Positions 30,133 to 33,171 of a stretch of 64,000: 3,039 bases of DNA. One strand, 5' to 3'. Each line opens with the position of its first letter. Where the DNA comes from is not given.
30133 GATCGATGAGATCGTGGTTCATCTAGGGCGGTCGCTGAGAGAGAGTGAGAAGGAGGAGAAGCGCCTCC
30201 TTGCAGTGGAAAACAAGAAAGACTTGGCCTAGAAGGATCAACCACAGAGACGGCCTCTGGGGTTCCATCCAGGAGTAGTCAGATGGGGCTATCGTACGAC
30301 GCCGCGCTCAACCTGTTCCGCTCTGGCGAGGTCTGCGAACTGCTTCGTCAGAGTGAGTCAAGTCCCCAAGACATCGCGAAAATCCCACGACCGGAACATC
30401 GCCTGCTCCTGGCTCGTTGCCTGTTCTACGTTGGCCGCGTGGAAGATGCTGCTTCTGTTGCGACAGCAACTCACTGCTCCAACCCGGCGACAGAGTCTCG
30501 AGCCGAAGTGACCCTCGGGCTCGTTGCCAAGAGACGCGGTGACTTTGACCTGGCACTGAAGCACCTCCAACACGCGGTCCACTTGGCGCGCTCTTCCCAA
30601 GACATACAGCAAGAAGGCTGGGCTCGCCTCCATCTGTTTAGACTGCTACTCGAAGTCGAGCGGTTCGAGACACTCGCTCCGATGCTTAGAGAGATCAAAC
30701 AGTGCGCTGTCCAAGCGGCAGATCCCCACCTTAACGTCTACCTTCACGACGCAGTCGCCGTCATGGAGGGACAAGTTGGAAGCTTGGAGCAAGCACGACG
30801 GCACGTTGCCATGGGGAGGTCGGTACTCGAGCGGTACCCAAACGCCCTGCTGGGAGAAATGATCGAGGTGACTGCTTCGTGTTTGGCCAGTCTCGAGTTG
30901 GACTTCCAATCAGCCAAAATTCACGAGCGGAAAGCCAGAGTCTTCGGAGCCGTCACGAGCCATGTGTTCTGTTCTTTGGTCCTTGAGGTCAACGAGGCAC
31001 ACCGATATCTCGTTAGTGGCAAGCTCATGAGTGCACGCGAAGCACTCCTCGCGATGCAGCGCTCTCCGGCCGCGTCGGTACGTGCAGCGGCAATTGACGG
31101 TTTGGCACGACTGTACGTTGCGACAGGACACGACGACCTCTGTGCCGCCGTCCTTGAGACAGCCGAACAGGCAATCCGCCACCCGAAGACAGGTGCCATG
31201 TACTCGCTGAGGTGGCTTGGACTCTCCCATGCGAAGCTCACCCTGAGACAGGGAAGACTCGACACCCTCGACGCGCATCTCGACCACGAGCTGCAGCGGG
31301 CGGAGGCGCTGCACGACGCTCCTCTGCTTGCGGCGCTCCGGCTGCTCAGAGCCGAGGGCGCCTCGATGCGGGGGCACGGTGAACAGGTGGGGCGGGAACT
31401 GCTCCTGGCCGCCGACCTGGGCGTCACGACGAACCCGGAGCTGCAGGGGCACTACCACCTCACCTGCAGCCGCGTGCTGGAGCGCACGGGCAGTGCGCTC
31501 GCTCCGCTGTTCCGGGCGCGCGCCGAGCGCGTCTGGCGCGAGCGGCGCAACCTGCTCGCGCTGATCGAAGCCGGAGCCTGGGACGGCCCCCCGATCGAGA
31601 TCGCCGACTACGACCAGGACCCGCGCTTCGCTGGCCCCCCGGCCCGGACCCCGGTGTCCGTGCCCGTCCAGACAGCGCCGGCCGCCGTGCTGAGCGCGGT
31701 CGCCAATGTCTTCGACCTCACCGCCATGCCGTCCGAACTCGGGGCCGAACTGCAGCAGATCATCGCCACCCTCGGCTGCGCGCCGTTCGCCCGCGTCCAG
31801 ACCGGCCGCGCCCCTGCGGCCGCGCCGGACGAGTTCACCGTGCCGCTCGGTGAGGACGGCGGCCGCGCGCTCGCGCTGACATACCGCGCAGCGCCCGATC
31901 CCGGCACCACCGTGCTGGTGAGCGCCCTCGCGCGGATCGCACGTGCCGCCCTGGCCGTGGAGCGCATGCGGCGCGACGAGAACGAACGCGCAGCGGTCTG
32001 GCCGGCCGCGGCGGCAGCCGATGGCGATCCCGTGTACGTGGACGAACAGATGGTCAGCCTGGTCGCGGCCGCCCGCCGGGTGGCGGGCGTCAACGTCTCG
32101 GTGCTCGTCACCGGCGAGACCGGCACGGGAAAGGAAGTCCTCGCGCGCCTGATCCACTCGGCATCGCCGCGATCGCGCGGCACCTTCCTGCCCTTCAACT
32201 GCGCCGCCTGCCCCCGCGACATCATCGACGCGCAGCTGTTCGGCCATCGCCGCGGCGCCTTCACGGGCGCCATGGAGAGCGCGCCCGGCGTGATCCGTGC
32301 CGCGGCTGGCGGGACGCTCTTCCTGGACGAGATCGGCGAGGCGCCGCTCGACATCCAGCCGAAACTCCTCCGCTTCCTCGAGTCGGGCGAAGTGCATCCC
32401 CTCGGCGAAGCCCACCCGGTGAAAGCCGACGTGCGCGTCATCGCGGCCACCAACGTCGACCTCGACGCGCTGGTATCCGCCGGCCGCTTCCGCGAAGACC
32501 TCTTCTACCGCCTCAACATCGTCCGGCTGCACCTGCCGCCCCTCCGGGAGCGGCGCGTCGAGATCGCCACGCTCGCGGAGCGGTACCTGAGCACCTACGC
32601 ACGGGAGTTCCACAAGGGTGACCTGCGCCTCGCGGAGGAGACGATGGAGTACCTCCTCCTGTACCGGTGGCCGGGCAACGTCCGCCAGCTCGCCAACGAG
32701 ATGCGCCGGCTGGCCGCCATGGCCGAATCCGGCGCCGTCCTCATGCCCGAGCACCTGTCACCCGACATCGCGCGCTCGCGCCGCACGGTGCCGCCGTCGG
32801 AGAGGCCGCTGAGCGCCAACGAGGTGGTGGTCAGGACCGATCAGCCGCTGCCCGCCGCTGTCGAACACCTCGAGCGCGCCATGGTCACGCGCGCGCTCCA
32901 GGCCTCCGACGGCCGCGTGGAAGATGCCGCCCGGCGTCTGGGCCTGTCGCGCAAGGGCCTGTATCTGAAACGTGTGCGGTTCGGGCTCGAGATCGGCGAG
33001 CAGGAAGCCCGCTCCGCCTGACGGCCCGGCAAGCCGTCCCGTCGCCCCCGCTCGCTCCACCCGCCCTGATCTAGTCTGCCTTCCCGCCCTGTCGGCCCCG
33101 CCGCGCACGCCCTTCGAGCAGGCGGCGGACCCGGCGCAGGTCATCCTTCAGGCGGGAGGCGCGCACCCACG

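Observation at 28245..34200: Membrane HD-GYP/GAF protein + receiver-less TPR-type sigma-54 activator, upstream of an Oar-type receptor with a sigma-54-like -24/-12 site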

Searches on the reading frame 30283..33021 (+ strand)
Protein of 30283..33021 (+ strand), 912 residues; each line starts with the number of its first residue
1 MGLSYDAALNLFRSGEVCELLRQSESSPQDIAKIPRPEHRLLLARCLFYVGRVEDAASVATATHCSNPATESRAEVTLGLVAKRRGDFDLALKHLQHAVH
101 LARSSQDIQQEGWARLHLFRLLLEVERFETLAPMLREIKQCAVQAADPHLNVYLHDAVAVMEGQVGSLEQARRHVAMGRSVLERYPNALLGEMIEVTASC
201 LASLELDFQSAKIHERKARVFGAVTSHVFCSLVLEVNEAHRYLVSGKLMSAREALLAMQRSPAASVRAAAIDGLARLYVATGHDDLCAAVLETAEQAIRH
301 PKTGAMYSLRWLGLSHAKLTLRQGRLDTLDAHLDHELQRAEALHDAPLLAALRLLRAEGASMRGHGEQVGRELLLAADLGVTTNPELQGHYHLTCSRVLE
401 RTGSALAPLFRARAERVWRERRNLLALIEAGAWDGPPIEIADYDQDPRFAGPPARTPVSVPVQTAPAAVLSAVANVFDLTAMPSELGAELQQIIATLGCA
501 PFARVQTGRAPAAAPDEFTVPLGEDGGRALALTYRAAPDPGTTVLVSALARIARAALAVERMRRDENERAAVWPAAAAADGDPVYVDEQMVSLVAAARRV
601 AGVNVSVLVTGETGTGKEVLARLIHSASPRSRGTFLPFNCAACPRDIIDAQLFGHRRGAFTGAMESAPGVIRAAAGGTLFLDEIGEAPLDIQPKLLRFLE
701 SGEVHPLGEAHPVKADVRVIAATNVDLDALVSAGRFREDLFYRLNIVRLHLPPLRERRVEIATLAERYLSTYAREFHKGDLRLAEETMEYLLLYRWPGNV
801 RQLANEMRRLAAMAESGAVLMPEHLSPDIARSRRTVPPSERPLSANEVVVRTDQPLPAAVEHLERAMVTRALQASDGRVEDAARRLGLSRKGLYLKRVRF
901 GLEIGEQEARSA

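Call 3: search_protein_families(library=pfam, proteins=[window:30283-33021:+], max_evalue=0.01)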
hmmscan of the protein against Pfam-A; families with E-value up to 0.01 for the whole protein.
window:30283-33021:+ (912 aa): 11 families
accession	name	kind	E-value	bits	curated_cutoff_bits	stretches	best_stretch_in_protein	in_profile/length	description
PF00158.32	Sigma54_activat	-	4.1e-62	209.2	20.2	1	587-749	5-167/168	Sigma-54 interaction domain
PF25601.1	AAA_lid_14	-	3.9e-18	65.5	27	1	755-836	1-81/87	AAA+ ATPase lid domain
PF14532.12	Sigma54_activ_2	-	1.2e-15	58.4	25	1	599-754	16-138/138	Sigma-54 interaction domain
PF07728.20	AAA_5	-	9.1e-11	42.4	22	1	607-724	2-122/139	AAA domain (dynein-related subfamily)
PF02954.25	HTH_8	-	1.1e-08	35.1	22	1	860-897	2-39/42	Bacterial regulatory protein, Fis family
PF01078.27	Mg_chelatase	-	6.1e-05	23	20.3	0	662-724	93-157/207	Magnesium chelatase, subunit ChlI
PF13191.12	AAA_16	-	0.0001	23.3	32.6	1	587-656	6-82/167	AAA ATPase domain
PF07724.20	AAA_2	-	0.00014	22.4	27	1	605-732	4-132/166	AAA domain (Cdc48 subfamily)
PF07719.23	TPR_2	-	0.0028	18.1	27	0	77-102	6-31/34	Tetratricopeptide repeat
PF00004.35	AAA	-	0.0047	17.8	21.2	0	607-738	1-125/131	ATPase family associated with various cellular activities (AAA)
PF07726.17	AAA_3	-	0.0057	17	27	0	607-724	2-111/131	ATPase family associated with various cellular activities (AAA)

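Call 8: find_homologous_proteins(query=window:30283-33021:+)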
Query window:30283-33021:+ (912 aa): 44 proteins with E <= 0.001 among 8000 candidates.
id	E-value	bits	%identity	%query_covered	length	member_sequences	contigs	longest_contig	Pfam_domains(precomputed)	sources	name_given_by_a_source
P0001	0.0e+0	1993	100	100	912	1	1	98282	PF00158.33,PF25601.2,PF02954.26,PF14532.13,PF07728.21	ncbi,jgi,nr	ncbi:MAG: sigma-54-dependent Fis family transcriptional regulator [Acidimicrobiia bacterium]|nr:sigm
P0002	0.0e+0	1086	58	100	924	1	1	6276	PF00158.33,PF07724.21,PF25601.2,PF02954.26,PF14532.13,PF07728.21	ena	-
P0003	1.2e-281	955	53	100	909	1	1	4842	PF00158.33,PF25601.2,PF02954.26,PF14532.13,PF07728.21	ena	-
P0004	4.0e-273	927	55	90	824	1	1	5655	PF00158.33,PF25601.2,PF02954.26,PF14532.13,PF07728.21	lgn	-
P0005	6.3e-239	813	48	100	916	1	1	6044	PF14559.13,PF00158.33,PF17874.8,PF25601.2,PF02954.26,PF14532.13,PF07728.21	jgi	jgi:DNA-binding NtrC family response regulator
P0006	1.2e-235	803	47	99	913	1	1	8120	PF00158.33,PF25601.2,PF02954.26,PF13424.13,PF14532.13,PF07728.21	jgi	jgi:DNA-binding NtrC family response regulator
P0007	9.4e-211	720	58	66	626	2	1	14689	PF00158.33,PF07724.21,PF25601.2,PF02954.26,PF14532.13,PF07728.21,PF01078.28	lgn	-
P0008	1.4e-137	478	37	94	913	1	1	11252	PF13176.13,PF00004.36,PF13428.13,PF14532.13,PF07728.21,PF13374.13,PF14559.13,PF00158.33,PF07724.21,PF17874.8,PF25601.2,PF02954.26,PF00515.35,PF13424.13,PF28559.1,PF07719.24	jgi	jgi:DNA-binding NtrC family response regulator/tetratricopeptide (TPR) repeat protein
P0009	8.0e-63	231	44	35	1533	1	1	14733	PF07714.24,PF00069.32,PF00158.33,PF25601.2,PF02954.26,PF18024.8,PF13401.13,PF14532.13,PF07728.21,PF13191.13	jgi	-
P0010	6.4e-61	225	42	32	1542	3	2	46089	PF00069.32,PF13185.13,PF00158.33,PF25601.2,PF01590.33,PF02954.26,PF13424.13,PF13492.13,PF14532.13,PF07728.21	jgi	-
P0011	1.1e-58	217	43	35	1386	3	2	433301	PF13185.13,PF13492.13,PF14532.13,PF07714.24,PF00069.32,PF00158.33,PF17874.8,PF25601.2,PF01590.33,PF02954.26,PF18024.8,PF12895.14,PF13424.13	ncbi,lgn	-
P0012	1.8e-58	216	38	38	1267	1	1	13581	PF13185.13,PF13492.13,PF14532.13,PF07728.21,PF13374.13,PF14559.13,PF07714.24,PF00069.32,PF00158.33,PF17874.8,PF25601.2,PF01590.33,PF02954.26,PF00515.35,PF13424.13,PF07719.24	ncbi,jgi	-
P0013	7.3e-58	214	41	33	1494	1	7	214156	PF13176.13,PF24885.2,PF13428.13,PF14532.13,PF07728.21,PF13374.13,PF00158.33,PF17874.8,PF25601.2,PF02954.26,PF00515.35,PF13424.13,PF13181.13,PF07719.24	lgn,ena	-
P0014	5.7e-57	212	41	35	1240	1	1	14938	PF00158.33,PF25601.2,PF02954.26,PF00004.36,PF14532.13,PF07728.21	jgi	jgi:DNA-binding NtrC family response regulator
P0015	1.6e-55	207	44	33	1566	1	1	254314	PF13185.13,PF13384.13,PF13518.13,PF13492.13,PF14532.13,PF07728.21,PF07714.24,PF00069.32,PF00158.33,PF25601.2,PF01590.33,PF02954.26,PF13424.13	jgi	jgi:transcriptional regulator with GAF, ATPase, and Fis domain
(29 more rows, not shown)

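Call 9: find_encoding_contigs(protein=P0001, flank=10000, max_places=3)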
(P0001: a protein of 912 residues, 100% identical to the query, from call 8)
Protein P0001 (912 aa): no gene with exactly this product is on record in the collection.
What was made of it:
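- Tried and rejected: It is not on record (call 9).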

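Call 10: find_encoding_contigs(protein=P0007, flank=10000, max_places=3)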
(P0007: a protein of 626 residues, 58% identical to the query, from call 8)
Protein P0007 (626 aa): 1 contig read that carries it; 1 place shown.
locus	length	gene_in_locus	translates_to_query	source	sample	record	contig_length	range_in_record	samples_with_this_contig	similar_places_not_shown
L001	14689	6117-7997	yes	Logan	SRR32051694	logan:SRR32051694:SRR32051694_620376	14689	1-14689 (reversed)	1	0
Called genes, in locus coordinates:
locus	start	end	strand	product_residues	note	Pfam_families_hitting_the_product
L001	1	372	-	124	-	?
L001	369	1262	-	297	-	PF00701:DHDPS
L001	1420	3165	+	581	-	-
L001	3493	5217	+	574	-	PF08668:HDOD (faint), PF13487:HD_5, PF01966:HD, PF01590:GAF, PF13185:GAF_2, PF13492:GAF_3 (weak)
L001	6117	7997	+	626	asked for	PF00158:Sigma54_activat, PF01078:Mg_chelatase (faint), PF14532:Sigma54_activ_2, PF07724:AAA_2 (weak), PF07728:AAA_5, PF25601:AAA_lid_14, PF02954:HTH_8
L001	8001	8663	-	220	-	-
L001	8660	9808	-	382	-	-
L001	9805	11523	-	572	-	PF00149:Metallophos (weak), PF02872:5_nucleotid_C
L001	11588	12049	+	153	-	-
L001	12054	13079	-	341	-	PF00034:Cytochrom_C (faint), PF13442:Cytochrome_CBB3 (faint)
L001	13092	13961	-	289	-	PF00106:adh_short, PF08659:KR, PF13561:adh_short_C2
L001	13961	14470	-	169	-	-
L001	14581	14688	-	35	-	?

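Call 11: find_encoding_contigs(protein=P0002, flank=10000, max_places=3)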
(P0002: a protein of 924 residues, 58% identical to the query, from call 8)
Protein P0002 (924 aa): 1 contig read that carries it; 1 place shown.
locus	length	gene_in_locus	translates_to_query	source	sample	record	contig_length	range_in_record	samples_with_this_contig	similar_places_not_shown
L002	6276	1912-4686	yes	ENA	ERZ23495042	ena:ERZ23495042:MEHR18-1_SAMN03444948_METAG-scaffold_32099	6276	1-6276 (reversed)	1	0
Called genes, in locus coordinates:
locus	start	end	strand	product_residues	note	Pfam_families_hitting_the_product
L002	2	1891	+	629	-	?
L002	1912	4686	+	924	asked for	PF00158:Sigma54_activat, PF14532:Sigma54_activ_2, PF07724:AAA_2 (weak), PF07728:AAA_5, PF25601:AAA_lid_14, PF02954:HTH_8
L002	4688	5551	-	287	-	PF05050:Methyltransf_21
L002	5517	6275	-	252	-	?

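Call 12: find_encoding_contigs(protein=P0003, flank=10000, max_places=3)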
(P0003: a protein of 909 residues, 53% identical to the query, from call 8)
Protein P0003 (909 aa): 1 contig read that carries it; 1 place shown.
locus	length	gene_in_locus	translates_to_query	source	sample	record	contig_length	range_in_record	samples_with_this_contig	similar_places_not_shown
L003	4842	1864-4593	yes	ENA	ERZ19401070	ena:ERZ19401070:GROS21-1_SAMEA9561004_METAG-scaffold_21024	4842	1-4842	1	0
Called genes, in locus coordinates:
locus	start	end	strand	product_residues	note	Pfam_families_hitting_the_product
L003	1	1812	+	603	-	?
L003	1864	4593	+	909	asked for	PF00158:Sigma54_activat, PF14532:Sigma54_activ_2, PF07728:AAA_5, PF25601:AAA_lid_14, PF02954:HTH_8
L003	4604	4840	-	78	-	?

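Call 13: find_encoding_contigs(protein=P0005, flank=10000, max_places=3)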
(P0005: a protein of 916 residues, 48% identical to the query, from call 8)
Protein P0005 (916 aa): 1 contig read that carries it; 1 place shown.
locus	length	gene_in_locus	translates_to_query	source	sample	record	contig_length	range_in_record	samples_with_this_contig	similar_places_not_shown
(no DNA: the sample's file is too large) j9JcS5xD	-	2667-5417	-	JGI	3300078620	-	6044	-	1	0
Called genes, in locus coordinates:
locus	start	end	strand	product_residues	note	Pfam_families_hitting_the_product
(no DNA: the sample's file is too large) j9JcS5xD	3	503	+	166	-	?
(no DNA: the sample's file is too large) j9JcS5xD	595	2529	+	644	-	PF13487:HD_5, PF01966:HD, PF13185:GAF_2, PF13492:GAF_3 (weak)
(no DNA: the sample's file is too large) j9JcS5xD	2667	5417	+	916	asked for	PF14559:TPR_19 (faint), PF17874:TPR_MalT (weak), PF00158:Sigma54_activat, PF14532:Sigma54_activ_2, PF07728:AAA_5, PF25601:AAA_lid_14, PF02954:HTH_8 (weak)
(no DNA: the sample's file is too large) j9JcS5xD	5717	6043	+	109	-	?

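Call 14: find_encoding_contigs(protein=P0006, flank=10000, max_places=3)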
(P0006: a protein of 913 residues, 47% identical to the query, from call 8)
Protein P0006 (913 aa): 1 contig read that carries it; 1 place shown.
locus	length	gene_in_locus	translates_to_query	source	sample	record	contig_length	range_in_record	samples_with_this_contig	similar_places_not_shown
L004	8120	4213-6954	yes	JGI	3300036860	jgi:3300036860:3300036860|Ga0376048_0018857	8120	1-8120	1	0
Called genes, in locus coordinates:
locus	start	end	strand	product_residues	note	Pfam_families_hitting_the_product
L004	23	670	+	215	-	PF00248:Aldo_ket_red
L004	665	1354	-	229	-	PF00005:ABC_tran, PF02463:SMC_N (faint), PF13304:AAA_21 (faint)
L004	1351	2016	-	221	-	-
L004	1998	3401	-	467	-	PF00158:Sigma54_activat, PF14532:Sigma54_activ_2, PF25601:AAA_lid_14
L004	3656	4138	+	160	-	PF03928:HbpS-like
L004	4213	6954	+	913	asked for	PF13424:TPR_12 (faint), PF00158:Sigma54_activat, PF14532:Sigma54_activ_2, PF07728:AAA_5, PF25601:AAA_lid_14, PF02954:HTH_8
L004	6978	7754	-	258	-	-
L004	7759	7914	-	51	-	-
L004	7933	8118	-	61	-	?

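Call 15: find_encoding_contigs(protein=P0008, flank=10000, max_places=3)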
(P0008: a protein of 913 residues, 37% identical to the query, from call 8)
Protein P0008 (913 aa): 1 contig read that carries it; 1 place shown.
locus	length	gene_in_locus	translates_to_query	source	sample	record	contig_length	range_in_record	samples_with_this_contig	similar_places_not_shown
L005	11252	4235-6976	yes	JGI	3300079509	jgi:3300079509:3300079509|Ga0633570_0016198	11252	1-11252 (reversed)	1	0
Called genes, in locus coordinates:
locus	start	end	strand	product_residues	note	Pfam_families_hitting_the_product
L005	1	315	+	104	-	?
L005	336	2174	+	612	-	PF00082:Peptidase_S8, PF12815:CTD (faint)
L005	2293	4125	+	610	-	PF13487:HD_5, PF01966:HD, PF01590:GAF, PF13185:GAF_2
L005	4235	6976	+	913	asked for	PF07719:TPR_2 (faint), PF17874:TPR_MalT, PF00158:Sigma54_activat, PF14532:Sigma54_activ_2, PF00004:AAA (weak), PF07728:AAA_5, PF25601:AAA_lid_14, PF02954:HTH_8, +8 more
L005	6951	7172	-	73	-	PF12728:HTH_17 (weak)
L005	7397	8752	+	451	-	PF01566:Nramp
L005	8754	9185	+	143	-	PF00582:Usp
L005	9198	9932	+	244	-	PF04542:Sigma70_r2, PF08281:Sigma70_r4_2, PF04545:Sigma70_r4 (weak)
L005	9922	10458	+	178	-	-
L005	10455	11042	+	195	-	-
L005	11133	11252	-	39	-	?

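Call 16: find_encoding_contigs(protein=P0004, flank=10000, max_places=3)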
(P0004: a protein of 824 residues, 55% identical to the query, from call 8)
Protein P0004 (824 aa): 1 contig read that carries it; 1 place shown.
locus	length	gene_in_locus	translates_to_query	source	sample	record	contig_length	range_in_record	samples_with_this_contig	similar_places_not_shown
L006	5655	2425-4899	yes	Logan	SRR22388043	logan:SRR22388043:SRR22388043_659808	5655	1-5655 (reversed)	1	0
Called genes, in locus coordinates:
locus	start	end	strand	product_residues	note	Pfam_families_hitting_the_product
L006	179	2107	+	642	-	PF13487:HD_5, PF01966:HD, PF01590:GAF, PF13185:GAF_2, PF13492:GAF_3 (weak)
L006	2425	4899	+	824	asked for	PF00158:Sigma54_activat, PF14532:Sigma54_activ_2, PF07728:AAA_5, PF25601:AAA_lid_14, PF02954:HTH_8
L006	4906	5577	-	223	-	-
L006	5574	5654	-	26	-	?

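Call 54: predict_structure(alignment_id=A1)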
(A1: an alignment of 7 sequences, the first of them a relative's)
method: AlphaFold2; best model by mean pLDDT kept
length: 912 residues; sequences in the alignment: 7
mean_pLDDT: 74.9   pTM: 0.58
mean pLDDT of the five models: 74.9, 74.2, 73.4, 71.9, 70.2
residues with pLDDT >= 90: 176; 70-90: 451; 50-70: 183; < 50: 102
segments of 3 or more residues with pLDDT < 50: 299-309, 510-513, 566-590, 654-668, 705-711, 750-752, 834-855, 905-912
pLDDT, mean of each block of 10 residues (from residue 1): 83 91 76 87 93 91 86 95 84 95 92 92 72 80 82 88 72 82 89 93 78 90 90 90 91 90 78 90 90 67 45 86 90 85 75 93 89 85 75 91 87 85 86 81 80 66 84 80 81 88 77 68 77 89 88 82 50 31 34 58 66 56 71 68 55 43 37 67 66 59 50 63 62 55 55 56 78 78 81 66 78 84 81 45 39 51 72 76 79 78 49 32
secondary structure, 60 per line:
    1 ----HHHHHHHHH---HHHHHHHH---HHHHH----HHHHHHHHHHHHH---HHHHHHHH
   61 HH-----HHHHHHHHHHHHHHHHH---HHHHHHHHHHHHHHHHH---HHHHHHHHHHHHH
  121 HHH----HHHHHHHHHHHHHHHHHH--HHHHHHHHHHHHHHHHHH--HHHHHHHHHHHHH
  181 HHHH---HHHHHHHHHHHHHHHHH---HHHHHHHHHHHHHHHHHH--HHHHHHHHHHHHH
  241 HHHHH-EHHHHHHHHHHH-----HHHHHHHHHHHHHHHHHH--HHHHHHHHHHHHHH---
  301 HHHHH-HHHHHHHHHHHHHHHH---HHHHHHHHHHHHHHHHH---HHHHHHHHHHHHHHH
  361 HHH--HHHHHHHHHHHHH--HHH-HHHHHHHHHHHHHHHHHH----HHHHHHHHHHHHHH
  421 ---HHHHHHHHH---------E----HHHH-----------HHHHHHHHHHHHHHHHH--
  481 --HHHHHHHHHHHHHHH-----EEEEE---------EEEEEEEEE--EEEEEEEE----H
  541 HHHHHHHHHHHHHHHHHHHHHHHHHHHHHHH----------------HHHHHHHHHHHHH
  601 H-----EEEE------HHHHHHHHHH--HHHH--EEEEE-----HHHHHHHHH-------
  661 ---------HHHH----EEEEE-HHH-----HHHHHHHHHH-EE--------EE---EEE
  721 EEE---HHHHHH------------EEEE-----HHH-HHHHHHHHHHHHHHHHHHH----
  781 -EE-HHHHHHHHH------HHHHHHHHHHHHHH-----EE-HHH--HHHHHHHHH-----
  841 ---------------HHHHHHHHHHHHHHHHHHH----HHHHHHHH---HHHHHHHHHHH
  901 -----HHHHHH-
elements in order (helices of 4 or more, strands of 3 or more residues): H5-13 H17-24 H28-32 H37-49 H53-62 H68-84 H88-104 H108-123 H128-145 H148-165 H168-184 H188-204 H208-225 H228-245 H248-258 H264-281 H284-297 H301-305 H307-322 H326-342 H346-363 H366-378 H385-402 H407-420 H424-432 H447-450 H462-478 H483-497 E503-507 E517-525 E528-535 H540-571 H588-601 E607-610 H617-626 H629-632 E635-639 H645-653 H670-673 E678-682 H692-701 E718-723 H727-732 E745-748 H758-776 H785-793 H800-813 H827-835 H856-874 H879-886 H890-900 H906-911
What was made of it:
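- On MalT/STAND regulators: The only NTPase is the sigma-54 AAA+ domain, which lies C-terminal to the TPR region (calls 3, 54).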

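Call 57: fold_search(model_id=the predicted structure, library=pdb)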
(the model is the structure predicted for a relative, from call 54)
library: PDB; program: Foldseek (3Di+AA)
matches with E <= 10: 1591; with E <= 0.001: 173
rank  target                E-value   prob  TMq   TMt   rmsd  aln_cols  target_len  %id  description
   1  5m7n_B                2.0e-14  1.00  0.25  0.49  15.0       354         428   28  Crystal structure of NtrX from Brucella abortus in complex with ATP processed with the CrystalDirect automated mountin (released 2017-01-25)
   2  5m7p_B                6.8e-14  1.00  0.24  0.48  14.9       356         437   28  Crystal structure of NtrX from Brucella abortus in complex with ADP processed with the CrystalDirect automated mountin (released 2017-01-25)
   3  5m7o_A                7.4e-14  1.00  0.25  0.47  10.6       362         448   28  Crystal structure of NtrX from Brucella abortus processed with the CrystalDirect automated mounting and cryo-cooling t (released 2017-01-25)
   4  5m7p_A                7.6e-14  1.00  0.24  0.46  11.0       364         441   28  Crystal structure of NtrX from Brucella abortus in complex with ADP processed with the CrystalDirect automated mountin (released 2017-01-25)
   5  6jdl                  1.1e-13  1.00  0.23  0.70   4.5       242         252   43  Central domain of FleQ H287A mutant in complex with ATPgS and Mg (released 2019-11-27)
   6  1ny5_A                1.1e-13  1.00  0.23  0.50   7.8       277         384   38  Crystal structure of sigm54 activator (AAA+ ATPase) in the inactive state (released 2003-11-11)
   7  1ojl_D                1.6e-13  1.00  0.23  0.62  13.2       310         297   36  Crystal structure of a sigma54-activator suggests the mechanism for the conformational switch necessary for sigma54 bi (released 2005-05-19)
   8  5m7n_A                3.4e-13  1.00  0.24  0.46  11.1       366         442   28  Crystal structure of NtrX from Brucella abortus in complex with ATP processed with the CrystalDirect automated mountin (released 2017-01-25)
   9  6jdi                  4.0e-13  1.00  0.23  0.70   4.5       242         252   43  Central domain of FleQ H287N mutant in complex with ATPgS and Mg (released 2019-11-27)
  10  5m7o_B                4.0e-13  1.00  0.25  0.48  14.8       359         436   27  Crystal structure of NtrX from Brucella abortus processed with the CrystalDirect automated mounting and cryo-cooling t (released 2017-01-25)
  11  6iy8_B                4.3e-13  1.00  0.24  0.43  19.4       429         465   27  DmpR-phenol complex of Pseudomonas putida (released 2020-06-10)
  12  5exs                  5.0e-13  1.00  0.23  0.70   4.5       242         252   42  AAA+ ATPase FleQ from Pseudomonas aeruginosa bound to ATP-gamma-S (released 2016-01-13)
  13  7ejw_D                5.6e-13  1.00  0.22  0.64   5.4       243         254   43  Crystal structure of FleN in complex with FleQ AAA+ doamain (released 2021-12-22)
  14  1ny5_B                6.3e-13  1.00  0.23  0.50   7.6       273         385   39  Crystal structure of sigm54 activator (AAA+ ATPase) in the inactive state (released 2003-11-11)
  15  1ojl_E                7.3e-13  1.00  0.23  0.64  14.5       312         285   35  Crystal structure of a sigma54-activator suggests the mechanism for the conformational switch necessary for sigma54 bi (released 2005-05-19)
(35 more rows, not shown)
